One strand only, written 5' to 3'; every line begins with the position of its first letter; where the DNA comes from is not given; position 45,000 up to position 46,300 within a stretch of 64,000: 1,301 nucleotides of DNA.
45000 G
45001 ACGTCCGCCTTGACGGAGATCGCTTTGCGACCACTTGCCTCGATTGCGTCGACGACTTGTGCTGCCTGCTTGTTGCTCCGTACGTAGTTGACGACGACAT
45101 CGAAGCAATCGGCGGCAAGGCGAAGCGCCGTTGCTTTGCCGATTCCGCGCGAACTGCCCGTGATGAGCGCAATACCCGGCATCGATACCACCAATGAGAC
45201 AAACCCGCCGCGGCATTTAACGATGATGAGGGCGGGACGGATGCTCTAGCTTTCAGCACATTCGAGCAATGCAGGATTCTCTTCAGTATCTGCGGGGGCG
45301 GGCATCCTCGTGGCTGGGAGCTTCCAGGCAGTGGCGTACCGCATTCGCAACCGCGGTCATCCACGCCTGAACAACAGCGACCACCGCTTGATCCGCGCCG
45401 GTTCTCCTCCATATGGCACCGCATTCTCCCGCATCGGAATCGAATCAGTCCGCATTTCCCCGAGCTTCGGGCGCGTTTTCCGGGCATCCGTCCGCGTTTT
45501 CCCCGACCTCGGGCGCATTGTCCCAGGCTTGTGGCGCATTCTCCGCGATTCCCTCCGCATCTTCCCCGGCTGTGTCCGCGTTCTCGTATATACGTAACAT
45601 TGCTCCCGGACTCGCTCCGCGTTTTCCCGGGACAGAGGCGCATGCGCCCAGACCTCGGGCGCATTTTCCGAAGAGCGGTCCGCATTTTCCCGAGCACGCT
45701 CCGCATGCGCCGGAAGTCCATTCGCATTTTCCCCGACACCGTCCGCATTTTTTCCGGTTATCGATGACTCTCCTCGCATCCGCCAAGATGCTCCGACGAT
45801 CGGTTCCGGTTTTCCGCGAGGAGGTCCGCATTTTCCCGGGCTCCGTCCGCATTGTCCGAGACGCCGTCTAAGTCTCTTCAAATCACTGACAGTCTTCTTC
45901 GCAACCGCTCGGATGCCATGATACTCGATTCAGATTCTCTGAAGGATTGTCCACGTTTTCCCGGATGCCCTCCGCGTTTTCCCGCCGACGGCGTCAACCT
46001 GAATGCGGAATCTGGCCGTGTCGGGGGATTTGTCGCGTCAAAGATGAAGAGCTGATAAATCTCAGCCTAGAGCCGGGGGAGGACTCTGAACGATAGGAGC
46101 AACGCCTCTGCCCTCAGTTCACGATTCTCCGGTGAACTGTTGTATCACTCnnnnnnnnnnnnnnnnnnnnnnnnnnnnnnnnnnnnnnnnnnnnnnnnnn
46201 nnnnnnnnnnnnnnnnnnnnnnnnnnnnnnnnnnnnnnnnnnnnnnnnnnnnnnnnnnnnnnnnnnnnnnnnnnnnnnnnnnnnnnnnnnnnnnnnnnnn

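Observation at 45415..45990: ~570-bp degenerate tandem-repeat array (core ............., about 20 copies, ~21-30 bp period) upstream of the SDR gene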

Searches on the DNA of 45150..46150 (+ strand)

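Call 62: search_dna_similar(query=window:45229-46017:+, collection=plasmids, mode=distant, max_evalue=0.001)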
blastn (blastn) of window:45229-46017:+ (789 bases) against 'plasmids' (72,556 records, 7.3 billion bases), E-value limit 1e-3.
No match.

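Call 63: search_dna_similar(query=window:45229-46017:+, collection=phages, mode=distant, max_evalue=0.001)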
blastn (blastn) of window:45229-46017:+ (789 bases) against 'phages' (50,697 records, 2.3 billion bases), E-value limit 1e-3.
No match.

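Call 95: search_rna_families(source=window, start=45150, end=46150, threshold=evalue, max_evalue=1)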
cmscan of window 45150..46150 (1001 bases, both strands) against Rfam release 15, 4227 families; matches with E-value up to 1: 2.
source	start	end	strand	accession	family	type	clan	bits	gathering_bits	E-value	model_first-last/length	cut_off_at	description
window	45922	46041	+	RF02242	Xoo5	Gene; sRNA;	-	17.5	50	0.81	1-124/124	no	Xanthomonadaceae sRNA Xoo5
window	45646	45698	-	RF03108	Methylosinus-1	Gene; sRNA;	-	14.8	145.1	0.72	1-214/214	no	Methylosinus-1 RNA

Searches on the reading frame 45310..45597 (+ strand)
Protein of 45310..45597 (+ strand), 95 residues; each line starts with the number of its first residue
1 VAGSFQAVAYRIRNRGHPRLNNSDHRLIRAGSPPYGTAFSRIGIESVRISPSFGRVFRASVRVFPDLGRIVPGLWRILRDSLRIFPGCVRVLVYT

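Call 11: search_protein_families(library=pfam, proteins=[window:45310-45597:+], max_evalue=1)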
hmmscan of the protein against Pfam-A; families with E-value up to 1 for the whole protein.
window:45310-45597:+ (95 aa): 1 family
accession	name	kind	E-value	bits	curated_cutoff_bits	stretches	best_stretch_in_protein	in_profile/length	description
PF22155.1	Mre11_acc_DNA_cap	-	0.49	10.6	27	0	78-92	18-32/56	Mre11 accessory DNA binding capping domain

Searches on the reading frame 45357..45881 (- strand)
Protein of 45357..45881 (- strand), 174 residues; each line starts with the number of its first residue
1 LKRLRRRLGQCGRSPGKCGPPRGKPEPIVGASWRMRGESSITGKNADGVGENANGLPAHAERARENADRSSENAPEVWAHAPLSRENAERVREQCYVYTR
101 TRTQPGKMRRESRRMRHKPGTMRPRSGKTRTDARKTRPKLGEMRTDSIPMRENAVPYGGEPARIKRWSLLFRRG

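Call 11: search_protein_families(library=pfam, proteins=[window:45357-45881:-], max_evalue=1)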
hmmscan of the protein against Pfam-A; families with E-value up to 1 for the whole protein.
window:45357-45881:- (174 aa): 0 families

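Call 80: list_cluster_members(proteins=[P0124, P0121, window:45357-45881:-, window:45413-45871:+, L242:199-579:+, L171:180-542:-])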
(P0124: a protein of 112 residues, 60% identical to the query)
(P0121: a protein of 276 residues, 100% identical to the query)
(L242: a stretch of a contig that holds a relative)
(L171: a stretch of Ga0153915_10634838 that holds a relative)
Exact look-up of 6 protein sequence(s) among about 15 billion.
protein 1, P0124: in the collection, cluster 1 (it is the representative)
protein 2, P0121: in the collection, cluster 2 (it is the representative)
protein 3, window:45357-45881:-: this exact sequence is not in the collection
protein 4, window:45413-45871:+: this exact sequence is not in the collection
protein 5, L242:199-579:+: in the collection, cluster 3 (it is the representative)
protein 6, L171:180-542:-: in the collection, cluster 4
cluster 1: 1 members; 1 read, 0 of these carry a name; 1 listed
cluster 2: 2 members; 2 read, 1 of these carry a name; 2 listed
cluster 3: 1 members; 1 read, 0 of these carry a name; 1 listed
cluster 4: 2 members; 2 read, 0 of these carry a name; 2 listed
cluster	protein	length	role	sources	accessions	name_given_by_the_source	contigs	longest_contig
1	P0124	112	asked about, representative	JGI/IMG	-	-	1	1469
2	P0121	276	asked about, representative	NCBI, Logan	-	-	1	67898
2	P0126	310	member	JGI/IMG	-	hypothetical protein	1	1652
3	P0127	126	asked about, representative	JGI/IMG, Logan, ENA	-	-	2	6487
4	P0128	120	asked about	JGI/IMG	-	-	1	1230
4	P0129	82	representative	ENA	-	-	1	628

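Call 107: search_protein_families(library=pfam, proteins=[L251:253-675:+, L255:4210-4779:-], max_evalue=0.05)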
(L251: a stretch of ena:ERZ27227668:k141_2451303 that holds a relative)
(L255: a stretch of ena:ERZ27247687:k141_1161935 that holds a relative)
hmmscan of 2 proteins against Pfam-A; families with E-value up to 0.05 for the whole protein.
L251:253-675:+ (140 aa): 3 families
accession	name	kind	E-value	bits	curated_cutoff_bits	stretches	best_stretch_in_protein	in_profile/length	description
PF03551.20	PadR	-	0.00011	22.6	27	1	50-85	38-72/75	Transcriptional regulator PadR-like family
PF13545.12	HTH_Crp_2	-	0.015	15.6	27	1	16-63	9-56/70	Crp-like helix-turn-helix domain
PF13601.12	HTH_34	-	0.033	14.8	27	1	47-87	32-70/80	Winged helix DNA-binding domain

L255:4210-4779:- (189 aa): 0 families

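Call 109: search_protein_families(library=padloc, proteins=[L251:253-675:+, L251:925-1305:+, L255:4210-4779:-], max_evalue=0.01)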
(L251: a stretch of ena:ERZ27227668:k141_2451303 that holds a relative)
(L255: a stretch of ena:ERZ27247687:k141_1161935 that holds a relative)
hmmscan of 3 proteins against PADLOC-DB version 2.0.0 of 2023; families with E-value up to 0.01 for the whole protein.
L251:253-675:+ (140 aa): 0 families

L251:925-1305:+ (126 aa): 0 families

L255:4210-4779:- (189 aa): 0 families

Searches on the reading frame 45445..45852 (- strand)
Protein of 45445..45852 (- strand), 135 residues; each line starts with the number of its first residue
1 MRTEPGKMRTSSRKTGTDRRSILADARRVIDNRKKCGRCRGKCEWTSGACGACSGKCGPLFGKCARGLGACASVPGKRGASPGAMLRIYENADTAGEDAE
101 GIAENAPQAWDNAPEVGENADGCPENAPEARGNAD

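Call 11: search_protein_families(library=pfam, proteins=[window:45445-45852:-], max_evalue=1)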
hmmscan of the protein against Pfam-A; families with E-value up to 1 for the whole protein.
window:45445-45852:- (135 aa): 1 family
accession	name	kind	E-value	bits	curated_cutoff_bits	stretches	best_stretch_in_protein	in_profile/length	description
PF03940.18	MSSP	-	0.022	14.8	21.2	1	36-73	6-43/51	Male specific sperm protein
